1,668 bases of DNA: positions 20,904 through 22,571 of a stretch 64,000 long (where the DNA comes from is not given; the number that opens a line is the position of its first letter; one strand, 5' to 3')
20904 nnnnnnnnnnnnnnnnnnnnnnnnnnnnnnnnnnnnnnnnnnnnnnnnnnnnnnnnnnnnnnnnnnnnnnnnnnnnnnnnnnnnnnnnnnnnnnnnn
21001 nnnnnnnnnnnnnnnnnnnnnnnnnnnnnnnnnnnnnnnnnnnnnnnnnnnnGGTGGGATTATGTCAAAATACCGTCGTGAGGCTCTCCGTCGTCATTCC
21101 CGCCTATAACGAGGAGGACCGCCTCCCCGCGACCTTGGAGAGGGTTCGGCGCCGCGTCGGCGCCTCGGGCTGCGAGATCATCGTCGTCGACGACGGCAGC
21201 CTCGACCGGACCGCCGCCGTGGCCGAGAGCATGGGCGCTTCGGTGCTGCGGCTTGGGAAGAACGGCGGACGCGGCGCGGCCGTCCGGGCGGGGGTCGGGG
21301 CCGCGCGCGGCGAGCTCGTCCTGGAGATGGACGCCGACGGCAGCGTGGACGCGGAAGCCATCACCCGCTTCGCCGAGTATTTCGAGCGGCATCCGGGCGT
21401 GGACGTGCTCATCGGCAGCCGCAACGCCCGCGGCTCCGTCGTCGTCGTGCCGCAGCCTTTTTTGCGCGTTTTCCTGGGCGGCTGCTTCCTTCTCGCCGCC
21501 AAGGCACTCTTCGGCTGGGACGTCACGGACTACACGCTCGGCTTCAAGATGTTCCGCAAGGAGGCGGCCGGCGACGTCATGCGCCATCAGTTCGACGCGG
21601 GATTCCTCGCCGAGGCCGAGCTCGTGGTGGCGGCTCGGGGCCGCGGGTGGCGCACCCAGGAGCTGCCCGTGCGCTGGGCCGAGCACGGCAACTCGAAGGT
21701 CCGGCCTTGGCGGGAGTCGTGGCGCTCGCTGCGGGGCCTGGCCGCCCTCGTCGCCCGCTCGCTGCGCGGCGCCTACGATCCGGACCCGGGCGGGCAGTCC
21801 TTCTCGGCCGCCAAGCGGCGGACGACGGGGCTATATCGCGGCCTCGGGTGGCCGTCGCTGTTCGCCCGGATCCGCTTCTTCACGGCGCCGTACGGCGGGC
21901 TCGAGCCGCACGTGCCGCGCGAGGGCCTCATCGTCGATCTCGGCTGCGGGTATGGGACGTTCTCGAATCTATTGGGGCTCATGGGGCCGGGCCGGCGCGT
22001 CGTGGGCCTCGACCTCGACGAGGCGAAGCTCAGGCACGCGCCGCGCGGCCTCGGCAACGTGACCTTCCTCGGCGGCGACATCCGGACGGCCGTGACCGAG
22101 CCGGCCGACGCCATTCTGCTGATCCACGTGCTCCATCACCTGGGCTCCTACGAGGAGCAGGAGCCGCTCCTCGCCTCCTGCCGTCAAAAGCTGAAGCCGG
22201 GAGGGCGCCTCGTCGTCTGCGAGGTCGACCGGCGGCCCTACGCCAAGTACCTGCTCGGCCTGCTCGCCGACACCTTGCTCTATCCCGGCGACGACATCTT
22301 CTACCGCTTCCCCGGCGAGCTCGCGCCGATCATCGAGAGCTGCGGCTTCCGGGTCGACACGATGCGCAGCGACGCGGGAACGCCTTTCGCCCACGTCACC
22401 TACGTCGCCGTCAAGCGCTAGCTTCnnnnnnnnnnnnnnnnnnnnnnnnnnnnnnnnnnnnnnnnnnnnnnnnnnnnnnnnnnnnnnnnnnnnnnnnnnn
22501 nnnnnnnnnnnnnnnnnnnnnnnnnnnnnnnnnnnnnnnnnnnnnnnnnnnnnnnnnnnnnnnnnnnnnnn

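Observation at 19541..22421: Head-to-head GT39 and GT2-methyltransferase fusion genes with start codons 1 bp apart; unusual Ppm1-like GT2 plus SAM-MT fusion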

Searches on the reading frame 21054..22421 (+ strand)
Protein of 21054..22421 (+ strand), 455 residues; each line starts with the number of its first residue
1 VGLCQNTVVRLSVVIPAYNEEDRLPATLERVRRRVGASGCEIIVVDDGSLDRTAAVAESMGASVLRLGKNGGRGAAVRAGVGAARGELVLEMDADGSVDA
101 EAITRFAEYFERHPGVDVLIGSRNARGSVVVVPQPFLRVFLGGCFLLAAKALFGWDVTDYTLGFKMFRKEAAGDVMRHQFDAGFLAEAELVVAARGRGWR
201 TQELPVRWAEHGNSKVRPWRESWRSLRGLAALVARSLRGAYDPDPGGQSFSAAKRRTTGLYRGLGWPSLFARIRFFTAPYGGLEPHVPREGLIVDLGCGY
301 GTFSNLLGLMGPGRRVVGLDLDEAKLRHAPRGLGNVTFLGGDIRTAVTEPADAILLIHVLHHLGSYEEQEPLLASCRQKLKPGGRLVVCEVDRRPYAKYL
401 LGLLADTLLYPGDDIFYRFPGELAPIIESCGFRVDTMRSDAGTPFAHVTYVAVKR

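Call 4: search_protein_families(library=pfam, proteins=[window:21054-22421:+], max_evalue=0.01)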
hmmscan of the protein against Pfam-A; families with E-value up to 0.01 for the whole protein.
window:21054-22421:+ (455 aa): 11 families
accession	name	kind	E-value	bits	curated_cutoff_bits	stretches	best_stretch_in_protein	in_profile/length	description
PF00535.33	Glycos_transf_2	-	1.6e-30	106.7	23.3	1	12-172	1-164/168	Glycosyl transferase family 2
PF08241.18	Methyltransf_11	-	7.7e-13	49.3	21.2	1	294-388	1-95/95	Methyltransferase domain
PF13649.12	Methyltransf_25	-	2.4e-12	47.8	27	1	293-384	1-97/97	Methyltransferase domain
PF08242.18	Methyltransf_12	-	3e-12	47.5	30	1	294-386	1-98/98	Methyltransferase domain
PF13847.12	Methyltransf_31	-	1.7e-10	41.2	27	1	293-392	7-113/145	Methyltransferase domain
PF13489.12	Methyltransf_23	-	7.9e-10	39.1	27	1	289-399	22-128/164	Methyltransferase domain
PF00891.24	Methyltransf_2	-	8.3e-10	38.8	22.3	1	292-390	65-166/210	O-methyltransferase domain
PF01728.25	FtsJ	-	1.4e-07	32.1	24.1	1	289-387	21-136/181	FtsJ-like methyltransferase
PF13641.12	Glyco_tranf_2_3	-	8.6e-07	29.6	27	1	11-122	3-122/230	Glycosyltransferase like family 2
PF05175.20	MTS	-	2.2e-05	24.6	23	1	289-401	31-151/170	Methyltransferase small domain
PF10111.15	Glyco_tranf_2_2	-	0.0029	17.6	27.3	1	12-97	1-93/276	Glycosyltransferase like family 2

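Call 5: search_protein_families(library=ncbifam, proteins=[window:21054-22421:+], max_evalue=0.01)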
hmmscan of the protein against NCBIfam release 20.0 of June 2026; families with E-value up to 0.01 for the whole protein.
window:21054-22421:+ (455 aa): 31 families (the best 25 are shown)
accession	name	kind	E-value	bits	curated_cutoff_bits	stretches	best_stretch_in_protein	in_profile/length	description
NF058614.1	PPMAGASynPpgS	equivalog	2.8e-19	69.4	370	1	13-207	4-195/226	polyprenyl-phospho-N-acetylgalactosaminyl synthase PpgS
NF041391.1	DPhHxTase_Halo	equivalog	3.2e-18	65.5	375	1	17-219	3-195/213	dolichyl-phosphate hexose transferase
TIGR04283.1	glyco_like_mftF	equivalog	6.6e-17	61.8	182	1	11-110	1-97/221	TIGR04283 family arsenosugar biosynthesis glycosyltransferase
NF041875.1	EPS_EpsD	equivalog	3.4e-15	56.3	370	1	11-121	1-114/325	exopolysaccharide biosynthesis glycosyltransferase EpsD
TIGR04182.1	glyco_TIGR04182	equivalog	3.5e-15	56.2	325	1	12-221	3-206/293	S-layer glycoprotein N-glycosyltransferase AglJ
TIGR03937.1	PgaC_IcaA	equivalog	2.1e-14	53.3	422.3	1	8-125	44-165/407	poly-beta-1,6-N-acetyl-D-glucosamine synthase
NF007986.1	PRK10714.1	equivalog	1.4e-13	50.6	529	1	7-127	4-130/316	undecaprenyl-phosphate 4-deoxy-4-formamido-L-arabinose transferase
NF010496.0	PRK13915.1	equivalog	2.1e-12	46.7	262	1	9-95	31-126/307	glucosyl-3-phosphoglycerate synthase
NF047588.1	GlcsyltransPgfSStrep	equivalog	1.4e-11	44.2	500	1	10-172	2-164/308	glycosyltransferase PgfS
TIGR03965.1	mycofact_glyco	equivalog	4e-11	42.5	280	1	10-110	75-179/467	mycofactocin biosynthesis glycosyltransferase MftF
NF007482.0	PRK10073.1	equivalog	5e-10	38.9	423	1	6-102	3-102/334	glycosyltransferase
NF038302.1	EPS_HpsE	equivalog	2.7e-09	36.4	300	1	10-118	2-119/307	hormogonium polysaccharide biosynthesis glycosyltransferase HpsE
TIGR04242.1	nodulat_NodC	equivalog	2.7e-08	33.2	550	1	7-122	46-167/395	chitooligosaccharide synthase NodC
TIGR03111.1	glyc2_xrt_Gpos1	hypoth_equivalog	7.8e-08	31.5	363.95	1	10-122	50-168/439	TIGR03111 family XrtG-associated glycosyltransferase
NF002463.0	PRK01683.1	equivalog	3.3e-07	30.2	297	1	291-388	33-128/258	trans-aconitate 2-methyltransferase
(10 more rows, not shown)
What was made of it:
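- The top NCBIfam similarities are PpgS and dolichyl-phosphate hexose transferase (call 5).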

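Call 6: find_homologous_proteins(query=window:21078-22421:+, max_evalue=0.00001)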
Query window:21078-22421:+ (447 aa): 1666 proteins with E <= 0.00001 among 8000 candidates; the best 120 are listed.
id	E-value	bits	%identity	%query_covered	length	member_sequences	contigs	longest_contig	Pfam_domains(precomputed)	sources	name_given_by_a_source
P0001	0.0e+0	1012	100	100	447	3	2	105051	PF13847.13,PF13489.13,PF05175.21,PF13641.13,PF13649.13,PF00891.25,PF01728.26,PF00535.33,PF08241.19,PF08242.19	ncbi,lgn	-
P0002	5.4e-258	874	85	100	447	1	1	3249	PF13847.13,PF13489.13,PF13641.13,PF13649.13,PF00891.25,PF01728.26,PF00535.33,PF08241.19,PF08242.19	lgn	-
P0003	1.6e-257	873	87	100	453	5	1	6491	PF13847.13,PF13489.13,PF05175.21,PF13641.13,PF13649.13,PF00891.25,PF01728.26,PF00535.33,PF08241.19,PF08242.19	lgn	-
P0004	2.4e-251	853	85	100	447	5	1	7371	PF13847.13,PF13489.13,PF13641.13,PF13649.13,PF00891.25,PF00535.33,PF08241.19,PF08242.19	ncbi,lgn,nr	ncbi:MAG: glycosyltransferase [Elusimicrobia bacterium]|nr:glycosyltransferase [Elusimicrobiota bact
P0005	2.7e-201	688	69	100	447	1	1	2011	PF13847.13,PF13489.13,PF13641.13,PF13649.13,PF00891.25,PF01728.26,PF00535.33,PF08241.19,PF08242.19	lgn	-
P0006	4.5e-193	660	66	100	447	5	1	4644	PF13847.13,PF13489.13,PF13649.13,PF00891.25,PF00535.33,PF08241.19,PF08242.19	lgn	-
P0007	1.4e-192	659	67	100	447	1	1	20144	PF13489.13,PF13641.13,PF13649.13,PF00891.25,PF00535.33,PF08241.19,PF08242.19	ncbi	-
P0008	1.7e-189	649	67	99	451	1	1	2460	PF13847.13,PF13489.13,PF05175.21,PF13641.13,PF13649.13,PF00891.25,PF01728.26,PF00535.33,PF08241.19,PF08242.19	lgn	-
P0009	1.4e-187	642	65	100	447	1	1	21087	PF13847.13,PF13489.13,PF13649.13,PF00891.25,PF00535.33,PF08241.19,PF08242.19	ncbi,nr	ncbi:MAG: bifunctional glycosyltransferase/class I SAM-dependent methyltransferase [Elusimicrobia ba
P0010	1.4e-186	639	65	100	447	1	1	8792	PF13847.13,PF13489.13,PF05175.21,PF13649.13,PF00891.25,PF01728.26,PF00535.33,PF08241.19,PF08242.19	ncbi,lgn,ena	-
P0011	1.5e-186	639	65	99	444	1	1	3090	PF13847.13,PF13489.13,PF13641.13,PF13649.13,PF00891.25,PF00535.33,PF08241.19,PF08242.19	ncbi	ncbi:MAG: bifunctional glycosyltransferase/class I SAM-dependent methyltransferase, partial [Elusimi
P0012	2.7e-184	632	66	96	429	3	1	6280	PF13847.13,PF13489.13,PF05175.21,PF13649.13,PF00891.25,PF00535.33,PF08241.19,PF08242.19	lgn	-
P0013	5.4e-184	631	65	100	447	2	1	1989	PF13847.13,PF13489.13,PF13641.13,PF13649.13,PF00891.25,PF00535.33,PF08241.19,PF08242.19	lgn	-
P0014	2.5e-175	602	65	98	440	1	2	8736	PF13847.13,PF13489.13,PF05175.21,PF13649.13,PF00891.25,PF00535.33,PF08241.19,PF08242.19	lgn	-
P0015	1.5e-160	553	58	97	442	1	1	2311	PF13847.13,PF13489.13,PF13641.13,PF13649.13,PF00891.25,PF00535.33,PF08241.19,PF08242.19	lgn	-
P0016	1.5e-157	543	61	96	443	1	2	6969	PF13847.13,PF13489.13,PF13641.13,PF13649.13,PF00535.33,PF08241.19,PF08242.19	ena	-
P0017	4.0e-157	542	66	81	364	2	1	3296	PF13489.13,PF13649.13,PF00891.25,PF08241.19,PF08242.19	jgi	jgi:SAM-dependent methyltransferase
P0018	9.5e-155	534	55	99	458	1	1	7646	PF13847.13,PF13489.13,PF05175.21,PF10111.15,PF13641.13,PF13649.13,PF00891.25,PF00535.33,PF08241.19,PF08242.19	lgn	-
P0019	1.1e-154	534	57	99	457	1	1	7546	PF13847.13,PF13489.13,PF13641.13,PF13649.13,PF00891.25,PF00535.33,PF08241.19,PF08242.19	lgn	-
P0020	5.3e-150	519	56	99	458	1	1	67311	PF13847.13,PF13489.13,PF13641.13,PF13649.13,PF00891.25,PF00535.33,PF08241.19,PF08242.19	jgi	jgi:dolichyl-phosphate beta-glucosyltransferase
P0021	1.4e-138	481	56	100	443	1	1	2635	PF13847.13,PF13489.13,PF13641.13,PF13649.13,PF00891.25,PF00535.33,PF08241.19,PF08242.19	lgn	-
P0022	3.5e-138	480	56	99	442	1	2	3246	PF13847.13,PF13489.13,PF13641.13,PF13649.13,PF00891.25,PF00535.33,PF08241.19,PF08242.19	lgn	-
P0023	1.5e-135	471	55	100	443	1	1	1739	PF13847.13,PF13489.13,PF13641.13,PF13649.13,PF00891.25,PF00535.33,PF08241.19,PF08242.19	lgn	-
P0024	2.4e-116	408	46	100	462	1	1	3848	PF13847.13,PF13489.13,PF05175.21,PF10111.15,PF13641.13,PF13649.13,PF00891.25,PF01728.26,PF00535.33,PF08241.19,PF08242.19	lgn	-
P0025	9.4e-116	406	45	100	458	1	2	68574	PF13847.13,PF13489.13,PF10111.15,PF13641.13,PF13649.13,PF00891.25,PF00535.33,PF08241.19,PF08242.19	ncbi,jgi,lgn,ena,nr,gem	ncbi:MAG: glycosyltransferase [Methylomonas sp.]|nr:glycosyltransferase [Methylomonas sp.]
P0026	1.1e-115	405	45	100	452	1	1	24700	PF13847.13,PF13489.13,PF05175.21,PF13649.13,PF00891.25,PF00535.33,PF08241.19,PF08242.19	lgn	-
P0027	9.1e-112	392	46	99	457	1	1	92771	PF13847.13,PF13489.13,PF13649.13,PF00891.25,PF00535.33,PF08241.19,PF08242.19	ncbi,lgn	ncbi:MAG: glycosyltransferase [Patescibacteria group bacterium]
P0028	5.0e-108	380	43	100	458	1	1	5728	PF13847.13,PF13489.13,PF13649.13,PF00891.25,PF00535.33,PF08241.19,PF08242.19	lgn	-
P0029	3.0e-78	282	59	52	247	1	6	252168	PF13641.13,PF00535.33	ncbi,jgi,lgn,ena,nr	ncbi:MAG TPA: hypothetical protein DEB40_02105 [Elusimicrobia bacterium]|nr:hypothetical protein [El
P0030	3.8e-75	272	56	53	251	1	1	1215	PF13641.13,PF00535.33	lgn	-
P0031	3.4e-70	255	53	52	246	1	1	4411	PF10111.15,PF13641.13,PF00535.33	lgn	-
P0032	2.9e-69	252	51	52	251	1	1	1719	PF13641.13,PF00535.33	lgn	-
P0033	6.1e-69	251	52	52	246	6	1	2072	PF10111.15,PF13641.13,PF00535.33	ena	-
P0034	1.2e-68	250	52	52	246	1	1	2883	PF13641.13,PF00535.33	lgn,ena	-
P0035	5.1e-68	248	52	55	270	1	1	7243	PF13641.13,PF00535.33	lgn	-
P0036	1.1e-67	247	52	52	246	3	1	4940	PF10111.15,PF13641.13,PF00535.33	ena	-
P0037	1.2e-67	247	52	53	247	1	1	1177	PF10111.15,PF13641.13,PF00535.33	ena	-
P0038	2.3e-67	246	52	52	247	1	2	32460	PF10111.15,PF13641.13,PF00535.33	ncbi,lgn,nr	ncbi:MAG: glycosyltransferase [Candidatus Sungbacteria bacterium]|nr:glycosyltransferase [bacterium]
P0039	2.8e-67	246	52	52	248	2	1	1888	PF10111.15,PF13641.13,PF00535.33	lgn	-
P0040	3.0e-67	246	54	52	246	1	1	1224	PF10111.15,PF13641.13,PF00535.33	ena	-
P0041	1.2e-66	244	52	52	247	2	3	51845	PF10111.15,PF13641.13,PF00535.33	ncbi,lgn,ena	-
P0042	1.6e-66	243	50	52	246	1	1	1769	PF10111.15,PF13641.13,PF00535.33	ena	-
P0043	3.1e-66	242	51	52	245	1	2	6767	PF10111.15,PF13641.13,PF00535.33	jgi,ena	-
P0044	3.2e-66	242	52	55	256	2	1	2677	PF13641.13,PF00535.33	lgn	-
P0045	4.4e-66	242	50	51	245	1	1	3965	PF10111.15,PF13641.13,PF00535.33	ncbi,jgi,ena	-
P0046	5.0e-66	242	51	52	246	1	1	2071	PF13641.13,PF00535.33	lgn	-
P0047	8.5e-66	241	51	52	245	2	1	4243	PF13641.13,PF00535.33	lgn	-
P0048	1.0e-65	241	52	53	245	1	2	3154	PF13641.13,PF00535.33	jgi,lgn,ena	-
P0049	1.4e-65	240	51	52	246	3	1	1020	PF10111.15,PF13641.13,PF00535.33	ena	-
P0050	2.5e-65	239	51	52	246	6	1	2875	PF10111.15,PF13641.13,PF00535.33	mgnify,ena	mgnify:FL=1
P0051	4.4e-65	239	48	53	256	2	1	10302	PF10111.15,PF13641.13,PF00535.33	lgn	-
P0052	6.0e-65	238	50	52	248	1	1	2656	PF10111.15,PF13641.13,PF00535.33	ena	-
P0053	9.6e-65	237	51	53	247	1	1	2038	PF13641.13,PF00535.33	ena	-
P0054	1.4e-64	237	51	52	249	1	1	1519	PF10111.15,PF13641.13,PF00535.33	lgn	-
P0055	1.5e-64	237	49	52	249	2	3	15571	PF13641.13,PF00535.33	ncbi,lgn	-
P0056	2.6e-64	236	51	52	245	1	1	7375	PF10111.15,PF13641.13,PF00535.33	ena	-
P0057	2.7e-64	236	52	52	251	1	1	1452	PF13641.13,PF00535.33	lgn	-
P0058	4.7e-64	235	51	52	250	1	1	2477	PF10111.15,PF13641.13,PF00535.33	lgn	-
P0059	6.2e-64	235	49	53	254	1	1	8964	PF10111.15,PF13641.13,PF00535.33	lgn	-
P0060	6.8e-64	235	51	52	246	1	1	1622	PF13641.13,PF00535.33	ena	-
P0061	7.4e-64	235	52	52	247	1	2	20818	PF10111.15,PF13641.13,PF00535.33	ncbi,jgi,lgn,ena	-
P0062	9.2e-64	234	50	52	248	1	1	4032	PF13641.13,PF00535.33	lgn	-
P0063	1.1e-63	234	48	52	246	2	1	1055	PF13641.13,PF00535.33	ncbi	-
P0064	1.2e-63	234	51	52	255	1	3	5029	PF10111.15,PF13641.13,PF00535.33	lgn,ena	-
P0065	1.6e-63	233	40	75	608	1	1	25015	PF04321.24,PF13641.13,PF16363.12,PF02719.22,PF01073.26,PF07993.19,PF13460.13,PF00535.33,PF01370.28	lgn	-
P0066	1.7e-63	233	54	52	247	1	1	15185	PF00535.33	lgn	-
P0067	2.1e-63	233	51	52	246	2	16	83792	PF10111.15,PF13641.13,PF00535.33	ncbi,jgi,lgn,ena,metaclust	ncbi:MAG TPA: glycosyltransferase [Candidatus Paceibacterota bacterium]|metaclust:\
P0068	2.3e-63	233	51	52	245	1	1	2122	PF10111.15,PF13641.13,PF00535.33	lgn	-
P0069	2.4e-63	233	51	52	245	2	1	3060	PF10111.15,PF13641.13,PF00535.33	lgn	-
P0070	2.5e-63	233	50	52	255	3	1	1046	PF10111.15,PF13641.13,PF00535.33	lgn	-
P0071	1.4e-61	227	50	52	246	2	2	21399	PF13641.13,PF00535.33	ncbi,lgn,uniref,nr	ncbi:MAG: glycosyltransferase [Candidatus Sungbacteria bacterium]|uniref:Glycosyltransferase n=1 Tax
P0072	2.4e-61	226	46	53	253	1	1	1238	PF13641.13,PF00535.33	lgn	-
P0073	2.6e-61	226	49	52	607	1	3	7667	PF10111.15,PF04321.24,PF13641.13,PF16363.12,PF02719.22,PF01073.26,PF07993.19,PF13460.13,PF00535.33,PF01370.28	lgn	-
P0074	2.9e-61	226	49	53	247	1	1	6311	PF13641.13,PF00535.33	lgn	-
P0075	5.8e-61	225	49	52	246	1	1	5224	PF13641.13,PF00535.33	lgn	-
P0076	8.7e-61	224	48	52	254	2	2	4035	PF10111.15,PF13641.13,PF00535.33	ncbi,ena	-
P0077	2.5e-59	220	45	53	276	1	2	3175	PF13641.13,PF00535.33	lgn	-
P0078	5.7e-59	218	47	53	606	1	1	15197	PF04321.24,PF13641.13,PF16363.12,PF02719.22,PF01073.26,PF07993.19,PF13460.13,PF00535.33,PF01370.28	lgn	-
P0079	6.0e-59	218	46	55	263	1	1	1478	PF10111.15,PF13641.13,PF00535.33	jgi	jgi:dolichyl-phosphate beta-glucosyltransferase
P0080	1.0e-58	218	47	53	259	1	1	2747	PF13641.13,PF00535.33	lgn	-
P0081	1.3e-58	217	49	52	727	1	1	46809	PF10111.15,PF13641.13,PF00535.33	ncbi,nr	ncbi:MAG: glycosyltransferase family 2 protein, partial [Candidatus Magasanikbacteria bacterium]|nr:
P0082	1.6e-58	217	46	53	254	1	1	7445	PF13641.13,PF00535.33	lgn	-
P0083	5.2e-58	215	46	52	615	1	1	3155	PF04321.24,PF13641.13,PF16363.12,PF02719.22,PF01073.26,PF07993.19,PF13460.13,PF00535.33,PF01370.28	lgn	-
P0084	1.0e-57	214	51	52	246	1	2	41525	PF13641.13,PF00535.33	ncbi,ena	ncbi:MAG: glycosyltransferase [Patescibacteria group bacterium]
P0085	1.2e-57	214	46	53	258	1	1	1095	PF10111.15,PF13641.13,PF00535.33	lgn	-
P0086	1.8e-57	214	47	52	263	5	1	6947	PF10111.15,PF13641.13,PF00535.33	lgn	-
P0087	5.4e-57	212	49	52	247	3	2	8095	PF13641.13,PF00535.33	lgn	-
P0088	6.0e-56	208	49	52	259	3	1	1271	PF13641.13,PF00535.33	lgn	-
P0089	8.3e-56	208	49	52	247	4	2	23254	PF13641.13,PF00535.33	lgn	-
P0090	1.0e-55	208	51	52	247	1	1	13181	PF13641.13,PF00535.33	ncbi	-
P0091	1.8e-55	207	48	52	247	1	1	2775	PF13641.13,PF00535.33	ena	-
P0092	2.3e-55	207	48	52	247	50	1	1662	PF13641.13,PF00535.33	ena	-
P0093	3.5e-55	206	49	52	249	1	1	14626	PF13641.13,PF00535.33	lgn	-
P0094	3.6e-55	206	49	52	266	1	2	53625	PF13641.13,PF00535.33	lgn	-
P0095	7.8e-55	205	47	52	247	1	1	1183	PF13641.13,PF00535.33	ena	-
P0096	1.5e-54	204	48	52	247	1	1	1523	PF13641.13,PF00535.33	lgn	-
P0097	3.1e-54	203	48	52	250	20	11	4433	PF13641.13,PF00535.33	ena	-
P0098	1.3e-53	201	48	52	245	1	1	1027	PF13641.13,PF00535.33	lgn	-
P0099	4.3e-52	196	47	52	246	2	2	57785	PF13641.13,PF00535.33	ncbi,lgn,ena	-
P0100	6.6e-52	195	48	52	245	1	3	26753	PF13641.13,PF00535.33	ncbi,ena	-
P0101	2.2e-51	193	47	52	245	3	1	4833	PF13641.13,PF00535.33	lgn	-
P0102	3.4e-51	193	44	52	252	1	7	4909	PF13641.13,PF00535.33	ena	-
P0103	1.5e-50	191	47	52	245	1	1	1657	PF13641.13,PF00535.33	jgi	-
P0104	3.0e-49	186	46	52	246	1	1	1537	PF13641.13,PF00535.33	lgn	-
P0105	4.8e-49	186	45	52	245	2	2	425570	PF13641.13,PF00535.33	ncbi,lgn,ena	-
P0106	5.4e-44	169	43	52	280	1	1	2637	PF10111.15,PF13641.13,PF00902.24,PF00535.33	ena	-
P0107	8.8e-44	168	40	52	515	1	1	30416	PF13641.13,PF00535.33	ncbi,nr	ncbi:MAG: hypothetical protein HW388_318 [Dehalococcoidia bacterium]|nr:hypothetical protein [Dehalo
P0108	7.1e-41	159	40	45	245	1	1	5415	PF13847.13,PF00398.27,PF13489.13,PF05175.21,PF13649.13,PF00891.25,PF01728.26,PF08241.19,PF08242.19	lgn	-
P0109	3.5e-40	157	44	53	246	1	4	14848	PF13641.13,PF00535.33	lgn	-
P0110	6.7e-40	156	45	49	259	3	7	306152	PF13641.13,PF00535.33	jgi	jgi:dolichyl-phosphate beta-glucosyltransferase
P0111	1.1e-39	155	41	53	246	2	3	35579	PF10111.15,PF00535.33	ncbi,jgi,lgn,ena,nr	ncbi:MAG TPA: hypothetical protein DDW67_06795 [Elusimicrobia bacterium]|nr:hypothetical protein [El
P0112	1.7e-39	154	43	48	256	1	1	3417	PF00535.33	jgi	jgi:dolichyl-phosphate beta-glucosyltransferase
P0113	8.8e-39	152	35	52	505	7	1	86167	PF10111.15,PF13641.13,PF00535.33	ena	-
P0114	3.7e-38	150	42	52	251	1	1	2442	PF13641.13,PF00535.33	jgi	-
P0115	9.8e-38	148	42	50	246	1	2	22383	PF13641.13,PF00535.33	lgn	-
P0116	2.3e-37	147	40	53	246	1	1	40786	PF10111.15,PF13641.13,PF00535.33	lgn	-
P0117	5.8e-37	146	43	52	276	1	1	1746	PF00535.33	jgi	jgi:dolichyl-phosphate beta-glucosyltransferase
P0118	6.3e-37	146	33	84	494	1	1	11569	PF07021.19,PF13847.13,PF13489.13,PF13641.13,PF13649.13,PF00535.33,PF01209.25,PF08241.19,PF08242.19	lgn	-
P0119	1.4e-36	145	39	53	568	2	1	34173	PF13632.13,PF10111.15,PF13641.13,PF00535.33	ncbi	-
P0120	6.0e-36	143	40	52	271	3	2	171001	PF10111.15,PF13641.13,PF00535.33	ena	-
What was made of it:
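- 21078..22421 (+): GT2-methyltransferase fusion gene (447 aa). The start is GTG 21078. The identical protein P0001 is 447 aa (call 6).
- Checked: The identical protein in public data is called at 447 aa, which is the 21078 start (call 6). Fusion homologues are 440-462 aa (call 6).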
